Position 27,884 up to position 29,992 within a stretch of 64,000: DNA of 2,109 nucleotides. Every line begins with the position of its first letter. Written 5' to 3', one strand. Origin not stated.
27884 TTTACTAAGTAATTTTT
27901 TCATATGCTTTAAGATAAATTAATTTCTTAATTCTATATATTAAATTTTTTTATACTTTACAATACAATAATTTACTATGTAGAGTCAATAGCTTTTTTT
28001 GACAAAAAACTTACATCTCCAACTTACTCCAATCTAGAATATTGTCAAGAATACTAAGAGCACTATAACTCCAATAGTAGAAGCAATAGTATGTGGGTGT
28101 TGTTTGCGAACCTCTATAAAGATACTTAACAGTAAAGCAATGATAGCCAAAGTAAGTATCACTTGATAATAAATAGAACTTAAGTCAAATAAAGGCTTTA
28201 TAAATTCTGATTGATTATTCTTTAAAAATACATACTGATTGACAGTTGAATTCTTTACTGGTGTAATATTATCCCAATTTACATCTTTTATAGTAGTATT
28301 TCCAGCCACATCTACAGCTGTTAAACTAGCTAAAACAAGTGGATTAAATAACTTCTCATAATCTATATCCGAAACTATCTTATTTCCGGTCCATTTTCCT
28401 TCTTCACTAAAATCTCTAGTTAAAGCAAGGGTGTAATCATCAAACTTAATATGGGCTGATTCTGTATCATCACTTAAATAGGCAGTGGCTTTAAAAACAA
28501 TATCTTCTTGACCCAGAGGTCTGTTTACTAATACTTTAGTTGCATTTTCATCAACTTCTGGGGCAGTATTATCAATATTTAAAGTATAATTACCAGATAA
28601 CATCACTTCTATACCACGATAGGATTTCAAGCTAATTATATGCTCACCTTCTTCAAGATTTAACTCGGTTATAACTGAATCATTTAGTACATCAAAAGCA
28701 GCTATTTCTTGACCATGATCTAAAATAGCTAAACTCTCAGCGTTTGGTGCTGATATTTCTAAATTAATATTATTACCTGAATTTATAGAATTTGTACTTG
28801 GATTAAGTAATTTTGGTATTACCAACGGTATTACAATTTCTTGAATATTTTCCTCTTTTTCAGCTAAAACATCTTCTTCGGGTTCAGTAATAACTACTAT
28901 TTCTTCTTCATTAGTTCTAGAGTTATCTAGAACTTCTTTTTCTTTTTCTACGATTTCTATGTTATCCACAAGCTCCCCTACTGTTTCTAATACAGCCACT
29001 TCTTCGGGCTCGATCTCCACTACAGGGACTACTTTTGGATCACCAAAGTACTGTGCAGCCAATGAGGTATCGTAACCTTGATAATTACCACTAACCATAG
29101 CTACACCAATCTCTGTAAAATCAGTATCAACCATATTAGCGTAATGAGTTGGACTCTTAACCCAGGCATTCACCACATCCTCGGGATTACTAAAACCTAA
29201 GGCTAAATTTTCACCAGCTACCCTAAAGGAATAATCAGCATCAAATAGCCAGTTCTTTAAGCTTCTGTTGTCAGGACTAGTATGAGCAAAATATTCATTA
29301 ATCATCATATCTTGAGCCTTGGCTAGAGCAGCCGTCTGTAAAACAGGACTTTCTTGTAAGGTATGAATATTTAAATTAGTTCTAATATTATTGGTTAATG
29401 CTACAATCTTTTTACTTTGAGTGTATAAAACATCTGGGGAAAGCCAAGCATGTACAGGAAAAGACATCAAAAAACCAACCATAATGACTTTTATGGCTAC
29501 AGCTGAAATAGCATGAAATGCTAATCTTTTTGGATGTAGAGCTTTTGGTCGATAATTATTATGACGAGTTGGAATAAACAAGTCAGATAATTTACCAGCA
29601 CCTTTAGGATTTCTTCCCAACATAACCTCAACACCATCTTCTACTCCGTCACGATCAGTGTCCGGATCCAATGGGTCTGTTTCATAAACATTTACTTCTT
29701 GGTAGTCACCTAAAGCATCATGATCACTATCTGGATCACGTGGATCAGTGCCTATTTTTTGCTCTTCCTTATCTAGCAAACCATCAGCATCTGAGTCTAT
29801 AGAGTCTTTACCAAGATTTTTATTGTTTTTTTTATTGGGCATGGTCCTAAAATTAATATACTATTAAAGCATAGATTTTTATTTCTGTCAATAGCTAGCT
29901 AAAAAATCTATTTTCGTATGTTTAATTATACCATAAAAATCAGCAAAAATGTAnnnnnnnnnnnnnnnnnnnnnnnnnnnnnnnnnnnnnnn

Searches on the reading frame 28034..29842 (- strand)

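Call 97: search_protein_families(library=pfam, proteins=[window:28034-29842:-], max_evalue=0.0001)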
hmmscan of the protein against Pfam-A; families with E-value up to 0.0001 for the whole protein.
window:28034-29842:- (602 aa): 2 families
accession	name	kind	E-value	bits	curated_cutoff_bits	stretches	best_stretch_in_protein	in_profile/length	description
PF00188.32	CAP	-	1.1e-17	65.3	21.1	1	148-257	2-110/117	Cysteine-rich secretory protein family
PF18884.5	TSP3_bac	-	6e-07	29.6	25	0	16-37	1-22/22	Bacterial TSP3 repeat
